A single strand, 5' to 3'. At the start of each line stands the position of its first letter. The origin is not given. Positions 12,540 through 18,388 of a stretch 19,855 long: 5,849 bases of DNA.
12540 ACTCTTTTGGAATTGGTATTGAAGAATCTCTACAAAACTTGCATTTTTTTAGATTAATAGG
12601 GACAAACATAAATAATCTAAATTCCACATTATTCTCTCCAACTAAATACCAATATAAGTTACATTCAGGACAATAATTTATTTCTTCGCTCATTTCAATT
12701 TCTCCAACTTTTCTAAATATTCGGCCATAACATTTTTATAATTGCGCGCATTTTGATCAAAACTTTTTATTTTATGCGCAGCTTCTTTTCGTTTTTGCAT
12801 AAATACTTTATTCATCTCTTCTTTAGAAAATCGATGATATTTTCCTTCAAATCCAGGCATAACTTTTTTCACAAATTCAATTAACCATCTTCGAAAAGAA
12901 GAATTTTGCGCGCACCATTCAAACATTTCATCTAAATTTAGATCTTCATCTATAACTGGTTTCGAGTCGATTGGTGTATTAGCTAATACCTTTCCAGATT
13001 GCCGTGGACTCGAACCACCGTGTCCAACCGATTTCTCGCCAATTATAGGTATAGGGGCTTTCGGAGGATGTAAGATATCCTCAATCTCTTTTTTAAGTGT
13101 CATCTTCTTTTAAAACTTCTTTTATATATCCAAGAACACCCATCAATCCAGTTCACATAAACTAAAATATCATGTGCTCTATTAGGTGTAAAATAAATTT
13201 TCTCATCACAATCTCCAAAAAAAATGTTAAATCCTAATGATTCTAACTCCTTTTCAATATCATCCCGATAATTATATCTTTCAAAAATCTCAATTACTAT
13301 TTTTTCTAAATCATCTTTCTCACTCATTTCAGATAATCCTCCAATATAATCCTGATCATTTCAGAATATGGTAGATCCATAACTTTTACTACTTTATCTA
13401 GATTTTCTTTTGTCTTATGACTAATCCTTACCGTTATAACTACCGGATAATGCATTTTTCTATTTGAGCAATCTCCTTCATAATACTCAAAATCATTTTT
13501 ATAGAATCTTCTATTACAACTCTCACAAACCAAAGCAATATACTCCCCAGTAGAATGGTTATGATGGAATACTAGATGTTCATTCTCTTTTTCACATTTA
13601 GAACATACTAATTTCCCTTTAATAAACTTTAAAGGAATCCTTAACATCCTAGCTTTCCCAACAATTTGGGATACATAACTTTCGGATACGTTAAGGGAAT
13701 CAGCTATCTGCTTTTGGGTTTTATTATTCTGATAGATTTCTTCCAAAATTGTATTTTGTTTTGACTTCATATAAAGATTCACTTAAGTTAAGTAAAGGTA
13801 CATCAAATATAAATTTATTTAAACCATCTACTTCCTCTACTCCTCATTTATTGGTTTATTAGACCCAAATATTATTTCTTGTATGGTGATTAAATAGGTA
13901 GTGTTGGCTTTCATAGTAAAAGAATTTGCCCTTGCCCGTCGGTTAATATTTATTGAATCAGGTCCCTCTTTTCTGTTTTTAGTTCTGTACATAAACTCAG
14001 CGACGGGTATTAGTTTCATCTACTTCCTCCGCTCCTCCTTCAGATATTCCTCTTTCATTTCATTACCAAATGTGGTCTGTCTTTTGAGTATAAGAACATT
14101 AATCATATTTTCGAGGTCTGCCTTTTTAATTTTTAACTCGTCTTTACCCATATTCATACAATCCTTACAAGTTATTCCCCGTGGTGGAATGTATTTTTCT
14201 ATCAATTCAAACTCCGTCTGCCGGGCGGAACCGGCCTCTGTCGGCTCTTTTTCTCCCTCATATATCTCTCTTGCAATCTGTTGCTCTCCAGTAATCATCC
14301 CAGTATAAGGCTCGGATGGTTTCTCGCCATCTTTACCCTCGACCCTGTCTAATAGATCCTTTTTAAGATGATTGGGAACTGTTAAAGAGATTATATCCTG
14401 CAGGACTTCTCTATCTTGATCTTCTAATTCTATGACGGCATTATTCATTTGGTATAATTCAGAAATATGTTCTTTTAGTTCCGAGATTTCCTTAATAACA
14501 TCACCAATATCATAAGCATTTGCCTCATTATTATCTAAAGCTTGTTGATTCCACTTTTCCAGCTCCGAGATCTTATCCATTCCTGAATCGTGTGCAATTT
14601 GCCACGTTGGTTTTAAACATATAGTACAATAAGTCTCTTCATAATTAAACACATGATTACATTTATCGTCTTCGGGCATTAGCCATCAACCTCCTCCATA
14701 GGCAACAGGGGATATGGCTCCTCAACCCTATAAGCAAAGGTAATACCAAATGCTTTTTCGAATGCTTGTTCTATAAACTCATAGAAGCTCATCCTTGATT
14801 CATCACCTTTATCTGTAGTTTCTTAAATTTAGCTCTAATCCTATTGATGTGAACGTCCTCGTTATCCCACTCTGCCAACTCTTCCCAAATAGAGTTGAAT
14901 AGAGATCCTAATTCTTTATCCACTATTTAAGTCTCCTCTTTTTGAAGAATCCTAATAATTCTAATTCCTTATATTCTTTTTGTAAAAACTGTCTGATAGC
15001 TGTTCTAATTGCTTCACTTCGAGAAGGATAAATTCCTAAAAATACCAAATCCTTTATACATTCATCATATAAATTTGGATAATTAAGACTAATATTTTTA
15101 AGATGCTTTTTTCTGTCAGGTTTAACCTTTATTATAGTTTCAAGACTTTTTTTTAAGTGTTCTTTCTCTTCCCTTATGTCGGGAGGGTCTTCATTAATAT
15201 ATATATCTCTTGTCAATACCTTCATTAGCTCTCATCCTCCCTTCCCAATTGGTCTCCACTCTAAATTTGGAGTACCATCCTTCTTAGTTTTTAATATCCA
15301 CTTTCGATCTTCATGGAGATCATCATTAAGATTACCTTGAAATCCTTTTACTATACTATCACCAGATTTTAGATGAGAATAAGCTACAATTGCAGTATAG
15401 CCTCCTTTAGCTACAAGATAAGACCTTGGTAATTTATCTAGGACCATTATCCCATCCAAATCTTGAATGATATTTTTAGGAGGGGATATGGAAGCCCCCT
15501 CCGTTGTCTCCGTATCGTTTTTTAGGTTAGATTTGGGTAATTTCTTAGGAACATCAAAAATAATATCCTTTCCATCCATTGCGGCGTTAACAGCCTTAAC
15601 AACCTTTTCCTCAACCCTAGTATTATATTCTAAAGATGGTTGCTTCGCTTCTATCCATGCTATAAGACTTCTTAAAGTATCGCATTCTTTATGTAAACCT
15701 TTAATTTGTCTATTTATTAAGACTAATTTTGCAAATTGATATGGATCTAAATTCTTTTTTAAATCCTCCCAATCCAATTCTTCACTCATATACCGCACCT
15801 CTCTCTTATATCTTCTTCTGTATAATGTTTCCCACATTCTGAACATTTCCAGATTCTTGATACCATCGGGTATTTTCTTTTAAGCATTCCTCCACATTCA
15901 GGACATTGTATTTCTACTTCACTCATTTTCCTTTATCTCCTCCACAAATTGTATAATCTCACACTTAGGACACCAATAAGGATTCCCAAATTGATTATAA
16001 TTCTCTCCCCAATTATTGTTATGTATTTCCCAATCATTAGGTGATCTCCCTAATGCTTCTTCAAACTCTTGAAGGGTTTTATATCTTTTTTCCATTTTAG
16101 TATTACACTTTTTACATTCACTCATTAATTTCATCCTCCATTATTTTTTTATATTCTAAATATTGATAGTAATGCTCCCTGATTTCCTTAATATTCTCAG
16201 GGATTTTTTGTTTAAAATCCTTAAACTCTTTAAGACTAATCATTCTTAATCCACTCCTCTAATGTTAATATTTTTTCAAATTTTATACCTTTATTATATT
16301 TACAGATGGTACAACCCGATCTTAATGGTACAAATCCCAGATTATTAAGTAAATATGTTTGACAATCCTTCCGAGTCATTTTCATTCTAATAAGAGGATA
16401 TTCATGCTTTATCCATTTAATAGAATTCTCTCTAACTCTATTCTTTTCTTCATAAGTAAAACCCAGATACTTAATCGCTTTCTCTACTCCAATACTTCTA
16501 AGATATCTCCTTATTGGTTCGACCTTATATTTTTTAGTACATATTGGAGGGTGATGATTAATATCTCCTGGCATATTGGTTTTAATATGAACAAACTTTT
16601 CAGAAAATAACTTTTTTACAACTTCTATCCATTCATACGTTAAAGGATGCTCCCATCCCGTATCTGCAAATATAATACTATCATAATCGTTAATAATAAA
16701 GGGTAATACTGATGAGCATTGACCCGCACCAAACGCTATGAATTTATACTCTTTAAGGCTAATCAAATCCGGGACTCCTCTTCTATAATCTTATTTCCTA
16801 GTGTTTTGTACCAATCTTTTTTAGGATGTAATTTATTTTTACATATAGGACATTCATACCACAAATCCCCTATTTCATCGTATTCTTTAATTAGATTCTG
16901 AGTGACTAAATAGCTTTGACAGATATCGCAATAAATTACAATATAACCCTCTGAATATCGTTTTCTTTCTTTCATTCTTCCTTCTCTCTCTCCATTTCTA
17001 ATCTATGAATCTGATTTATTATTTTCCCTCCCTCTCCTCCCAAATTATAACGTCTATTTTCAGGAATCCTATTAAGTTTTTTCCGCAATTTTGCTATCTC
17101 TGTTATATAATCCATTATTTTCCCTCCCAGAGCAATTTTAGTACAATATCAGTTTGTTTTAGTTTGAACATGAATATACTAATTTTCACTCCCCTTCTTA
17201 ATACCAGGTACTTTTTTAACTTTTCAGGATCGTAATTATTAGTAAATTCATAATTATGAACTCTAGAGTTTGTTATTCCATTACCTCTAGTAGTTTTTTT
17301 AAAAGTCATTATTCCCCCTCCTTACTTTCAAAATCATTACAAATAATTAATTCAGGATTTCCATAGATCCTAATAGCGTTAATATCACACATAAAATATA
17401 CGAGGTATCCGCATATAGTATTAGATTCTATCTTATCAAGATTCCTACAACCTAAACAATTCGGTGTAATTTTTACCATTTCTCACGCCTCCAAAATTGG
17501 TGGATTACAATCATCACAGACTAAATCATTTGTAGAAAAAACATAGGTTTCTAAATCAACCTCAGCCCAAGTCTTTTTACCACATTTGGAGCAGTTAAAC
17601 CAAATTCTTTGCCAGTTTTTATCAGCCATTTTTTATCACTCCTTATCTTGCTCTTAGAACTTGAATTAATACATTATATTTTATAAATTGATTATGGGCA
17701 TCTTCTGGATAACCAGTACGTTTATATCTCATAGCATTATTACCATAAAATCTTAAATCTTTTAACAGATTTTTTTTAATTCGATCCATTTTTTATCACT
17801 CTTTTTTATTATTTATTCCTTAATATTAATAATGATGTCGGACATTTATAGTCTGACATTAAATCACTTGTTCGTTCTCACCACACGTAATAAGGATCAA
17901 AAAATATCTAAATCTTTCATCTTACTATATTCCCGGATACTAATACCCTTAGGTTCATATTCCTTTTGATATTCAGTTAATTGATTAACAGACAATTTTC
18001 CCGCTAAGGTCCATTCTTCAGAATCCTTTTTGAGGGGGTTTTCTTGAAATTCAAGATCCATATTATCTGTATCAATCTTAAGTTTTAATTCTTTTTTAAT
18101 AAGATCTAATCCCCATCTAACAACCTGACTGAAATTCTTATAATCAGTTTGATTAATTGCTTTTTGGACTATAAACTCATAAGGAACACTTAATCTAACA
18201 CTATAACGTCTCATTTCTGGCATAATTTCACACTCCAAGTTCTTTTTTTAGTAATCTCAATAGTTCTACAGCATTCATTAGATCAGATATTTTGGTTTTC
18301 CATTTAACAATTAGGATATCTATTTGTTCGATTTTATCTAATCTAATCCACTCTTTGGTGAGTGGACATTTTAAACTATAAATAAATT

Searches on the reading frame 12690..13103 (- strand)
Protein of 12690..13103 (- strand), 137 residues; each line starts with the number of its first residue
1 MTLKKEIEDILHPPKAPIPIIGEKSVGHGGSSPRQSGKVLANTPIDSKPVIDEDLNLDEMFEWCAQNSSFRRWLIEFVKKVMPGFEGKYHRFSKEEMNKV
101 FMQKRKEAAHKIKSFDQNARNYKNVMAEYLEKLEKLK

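Call 10: search_protein_families(library=pfam, proteins=[window:12690-13103:-], max_evalue=0.1)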
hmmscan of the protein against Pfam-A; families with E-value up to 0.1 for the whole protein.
window:12690-13103:- (137 aa): 0 families

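Call 11: search_protein_families(library=phrogs, proteins=[window:12690-13103:-], max_evalue=0.1)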
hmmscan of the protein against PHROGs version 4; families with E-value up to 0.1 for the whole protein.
window:12690-13103:- (137 aa): 1 family
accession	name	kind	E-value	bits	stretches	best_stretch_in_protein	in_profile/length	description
phrog_7634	-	unknown function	0.048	15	1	58-113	21-76/87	-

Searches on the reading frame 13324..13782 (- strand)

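Call 10: search_protein_families(library=pfam, proteins=[window:13324-13782:-], max_evalue=0.1)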
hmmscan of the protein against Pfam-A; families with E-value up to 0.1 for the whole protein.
window:13324-13782:- (152 aa): 23 families
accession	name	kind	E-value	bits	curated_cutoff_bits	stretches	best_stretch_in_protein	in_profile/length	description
PF04545.22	Sigma70_r4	-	6.7e-08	32.4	24.1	1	7-45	7-45/50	Sigma-70, region 4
PF02945.21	Endonuclease_7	-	1.1e-05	25.7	23.6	1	59-92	25-62/82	Recombination endonuclease VII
PF01381.28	HTH_3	-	0.00064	20.2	23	1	18-40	7-29/55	Helix-turn-helix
PF01402.27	RHH_1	-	0.00073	19.8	20.5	1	116-152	2-38/39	Ribbon-helix-helix protein, copG family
PF08281.18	Sigma70_r4_2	-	0.0027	17.8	25.7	1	6-45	12-51/54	Sigma-70, region 4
PF04221.18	RelB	-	0.0028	18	22.4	1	115-148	3-36/82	RelB antitoxin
PF12802.13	MarR_2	-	0.0031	18.1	27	1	11-43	9-43/61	MarR family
PF10080.14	FtrD-like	-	0.0038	17.8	26.3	1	83-114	51-82/101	Membrane iron-sulfur containing protein FtrD-like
PF08279.18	HTH_11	-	0.0062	16.8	25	1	9-51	2-46/55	HTH domain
PF19807.5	DUF6290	-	0.0088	16.7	27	1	115-149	3-37/72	Family of unknown function (DUF6290)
PF16509.11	KORA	-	0.011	16.3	26.7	1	5-44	15-54/84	TrfB plasmid transcriptional repressor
PF13412.12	HTH_24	-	0.011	15.7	21.9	1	12-43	8-40/48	Winged helix-turn-helix DNA-binding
PF03966.22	Trm112p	-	0.02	15.2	22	0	83-94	25-36/40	Trm112p-like protein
PF00196.25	GerE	-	0.026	14.6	23.5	1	8-38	6-35/57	Bacterial regulatory proteins, luxR family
PF01325.25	Fe_dep_repress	-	0.028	15.1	26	1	12-43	9-45/60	Iron dependent repressor, N-terminal DNA binding domain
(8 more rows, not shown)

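Call 11: search_protein_families(library=phrogs, proteins=[window:13324-13782:-], max_evalue=0.1)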
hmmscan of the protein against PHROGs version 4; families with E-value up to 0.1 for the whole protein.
window:13324-13782:- (152 aa): 36 families (the best 25 are shown)
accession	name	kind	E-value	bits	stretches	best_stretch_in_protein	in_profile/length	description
phrog_36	-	transcription regulation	4.4e-05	24.2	1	6-44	141-179/220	transcriptional regulator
phrog_2633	-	DNA, RNA and nucleotide metabolism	0.00035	21.8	1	57-92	82-118/142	endonuclease VII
phrog_351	-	transcription regulation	0.00072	19.2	1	7-53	678-728/928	RNA polymerase sigma factor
phrog_1468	-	transcription regulation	0.00098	19.7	1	17-40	17-40/67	transcriptional repressor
phrog_2914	-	DNA, RNA and nucleotide metabolism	0.00099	19.9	1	59-123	97-170/190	endonuclease VII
phrog_7168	-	DNA, RNA and nucleotide metabolism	0.0016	18.9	1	7-43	226-262/284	homing endonuclease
phrog_323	-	transcription regulation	0.0019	18.8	1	7-89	151-221/319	transcriptional regulator, D5-like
phrog_6831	-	transcription regulation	0.003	18.5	1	11-41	9-39/68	transcriptional regulator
phrog_4779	-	transcription regulation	0.0031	19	1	9-55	4-50/98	transcriptional regulator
phrog_1124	-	transcription regulation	0.0031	18.1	1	13-40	9-40/177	transcriptional regulator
phrog_25971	-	unknown function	0.0038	18.6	1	115-151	75-111/116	-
phrog_14131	-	DNA, RNA and nucleotide metabolism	0.0047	17.1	1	6-45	3-44/351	DNA binding protein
phrog_35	-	transcription regulation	0.0063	17.6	1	4-48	70-113/181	transcriptional repressor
phrog_8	-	transcription regulation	0.0065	17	1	12-42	80-112/346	transcriptional regulator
phrog_11965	-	unknown function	0.0069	17.2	1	51-134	7-89/194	-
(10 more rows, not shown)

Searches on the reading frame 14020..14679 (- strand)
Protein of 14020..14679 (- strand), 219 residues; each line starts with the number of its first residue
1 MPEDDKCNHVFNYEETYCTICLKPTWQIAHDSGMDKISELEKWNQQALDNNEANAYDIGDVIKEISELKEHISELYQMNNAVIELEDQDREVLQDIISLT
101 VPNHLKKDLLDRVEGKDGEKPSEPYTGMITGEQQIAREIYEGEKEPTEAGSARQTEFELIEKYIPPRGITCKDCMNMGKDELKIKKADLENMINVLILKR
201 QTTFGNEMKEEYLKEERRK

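Call 10: search_protein_families(library=pfam, proteins=[window:14020-14679:-], max_evalue=0.1)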
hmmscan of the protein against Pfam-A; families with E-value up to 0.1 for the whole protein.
window:14020-14679:- (219 aa): 0 families

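Call 11: search_protein_families(library=phrogs, proteins=[window:14020-14679:-], max_evalue=0.1)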
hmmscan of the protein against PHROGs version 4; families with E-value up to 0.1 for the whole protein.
window:14020-14679:- (219 aa): 1 family
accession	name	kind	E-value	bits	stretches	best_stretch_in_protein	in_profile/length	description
phrog_31150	-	unknown function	0.084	13.7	0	88-140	7-60/166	-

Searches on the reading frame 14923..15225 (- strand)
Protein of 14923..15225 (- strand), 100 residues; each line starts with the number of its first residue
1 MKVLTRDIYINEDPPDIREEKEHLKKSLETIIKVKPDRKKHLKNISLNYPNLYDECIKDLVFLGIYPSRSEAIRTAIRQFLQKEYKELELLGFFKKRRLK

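Call 10: search_protein_families(library=pfam, proteins=[window:14923-15225:-], max_evalue=0.1)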
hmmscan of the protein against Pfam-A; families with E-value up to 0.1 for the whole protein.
window:14923-15225:- (100 aa): 3 families
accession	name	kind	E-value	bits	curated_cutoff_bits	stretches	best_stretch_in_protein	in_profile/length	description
PF17723.7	RHH_8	-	0.0048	17.4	25.4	1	59-89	20-50/119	Ribbon-Helix-Helix transcriptional regulator family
PF01402.27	RHH_1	-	0.0064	16.8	20.5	1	67-81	23-37/39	Ribbon-helix-helix protein, copG family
PF03693.20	ParD_antitoxin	-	0.008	17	21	1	43-86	3-46/81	Bacterial antitoxin of ParD toxin-antitoxin type II system and RHH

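Call 11: search_protein_families(library=phrogs, proteins=[window:14923-15225:-], max_evalue=0.1)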
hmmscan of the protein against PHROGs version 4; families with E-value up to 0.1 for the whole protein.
window:14923-15225:- (100 aa): 0 families

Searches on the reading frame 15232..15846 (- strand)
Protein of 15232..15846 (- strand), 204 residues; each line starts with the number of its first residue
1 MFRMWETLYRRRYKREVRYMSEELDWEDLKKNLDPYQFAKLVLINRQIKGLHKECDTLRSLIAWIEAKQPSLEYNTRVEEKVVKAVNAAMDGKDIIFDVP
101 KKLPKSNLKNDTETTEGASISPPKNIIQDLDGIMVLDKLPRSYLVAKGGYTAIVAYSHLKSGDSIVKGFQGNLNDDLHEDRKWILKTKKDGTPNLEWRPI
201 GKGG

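Call 10: search_protein_families(library=pfam, proteins=[window:15232-15846:-], max_evalue=0.1)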
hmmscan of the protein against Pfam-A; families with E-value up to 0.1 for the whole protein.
window:15232-15846:- (204 aa): 0 families

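Call 11: search_protein_families(library=phrogs, proteins=[window:15232-15846:-], max_evalue=0.1)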
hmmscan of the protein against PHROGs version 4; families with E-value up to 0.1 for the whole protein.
window:15232-15846:- (204 aa): 1 family
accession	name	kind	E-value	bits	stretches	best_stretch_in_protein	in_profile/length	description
phrog_1405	-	unknown function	0.044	14.8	1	21-81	24-84/86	-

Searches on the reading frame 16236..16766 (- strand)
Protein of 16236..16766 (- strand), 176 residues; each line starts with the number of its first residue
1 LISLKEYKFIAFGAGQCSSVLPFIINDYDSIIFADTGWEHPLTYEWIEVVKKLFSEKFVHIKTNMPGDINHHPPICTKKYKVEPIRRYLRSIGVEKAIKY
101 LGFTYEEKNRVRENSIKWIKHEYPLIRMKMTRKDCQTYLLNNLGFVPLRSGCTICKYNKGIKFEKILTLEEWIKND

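Call 10: search_protein_families(library=pfam, proteins=[window:16236-16766:-], max_evalue=0.1)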
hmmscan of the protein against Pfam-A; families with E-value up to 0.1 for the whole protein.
window:16236-16766:- (176 aa): 1 family
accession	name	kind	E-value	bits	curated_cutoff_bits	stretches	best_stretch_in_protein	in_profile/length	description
PF01507.26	PAPS_reduct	-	0.00019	22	22.5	1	29-139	26-149/175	Phosphoadenosine phosphosulfate reductase domain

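Call 11: search_protein_families(library=phrogs, proteins=[window:16236-16766:-], max_evalue=0.1)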
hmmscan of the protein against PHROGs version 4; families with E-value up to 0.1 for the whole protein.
window:16236-16766:- (176 aa): 4 families
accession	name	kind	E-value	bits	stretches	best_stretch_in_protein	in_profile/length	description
phrog_424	-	moron, auxiliary metabolic gene and host takeover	1.1e-21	78.3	1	24-169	179-353/460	phosphoadenosine phosphosulfate reductase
phrog_15238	-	unknown function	0.00021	22.2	1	27-58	35-73/215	-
phrog_33262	-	moron, auxiliary metabolic gene and host takeover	0.036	13.5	0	32-61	34-63/495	phosphoadenosine phosphosulfate reductase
phrog_28782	-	unknown function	0.079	14.1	0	95-156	6-69/154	-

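Call 44: find_homologous_proteins(query=window:16236-16766:-, max_evalue=0.00001)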
Query window:16236-16766:- (176 aa): 55 proteins with E <= 0.00001 among 77 candidates.
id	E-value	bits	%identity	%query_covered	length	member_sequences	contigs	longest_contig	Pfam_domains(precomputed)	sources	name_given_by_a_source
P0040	4.0e-102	358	88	95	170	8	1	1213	-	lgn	-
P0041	5.1e-96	338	82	95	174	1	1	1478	-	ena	-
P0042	2.2e-95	336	84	94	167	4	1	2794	-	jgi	-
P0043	2.6e-95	335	83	96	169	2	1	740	-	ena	-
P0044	4.2e-92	325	80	95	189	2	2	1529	-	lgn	-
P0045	5.5e-88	311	80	94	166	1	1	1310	-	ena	-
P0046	2.4e-87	309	77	98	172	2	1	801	-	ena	-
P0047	1.9e-83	297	71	97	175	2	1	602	-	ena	-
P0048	9.4e-82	291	80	85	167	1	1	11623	PF01507.26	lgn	-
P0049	1.1e-81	291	81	85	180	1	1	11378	-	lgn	-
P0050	4.1e-81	289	79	89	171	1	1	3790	-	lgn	-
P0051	2.3e-80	287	75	89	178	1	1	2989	-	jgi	jgi:hypothetical protein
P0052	7.1e-80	285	77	86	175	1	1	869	-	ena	-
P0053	9.0e-80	285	77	86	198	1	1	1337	PF01507.26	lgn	-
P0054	6.6e-79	282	79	85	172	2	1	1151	-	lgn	-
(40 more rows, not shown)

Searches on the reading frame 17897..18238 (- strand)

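Call 10: search_protein_families(library=pfam, proteins=[window:17897-18238:-], max_evalue=0.1)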
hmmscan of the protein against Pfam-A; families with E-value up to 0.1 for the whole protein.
window:17897-18238:- (113 aa): 1 family
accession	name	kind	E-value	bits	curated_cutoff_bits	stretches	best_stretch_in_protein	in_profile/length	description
PF21918.1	cas_Cpf1_2nd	-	0.0065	16.9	27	1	28-106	43-123/225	CRISPR-associated endonuclease Cpf1 REC2 domain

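Call 11: search_protein_families(library=phrogs, proteins=[window:17897-18238:-], max_evalue=0.1)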
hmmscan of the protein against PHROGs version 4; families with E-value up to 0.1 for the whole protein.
window:17897-18238:- (113 aa): 0 families
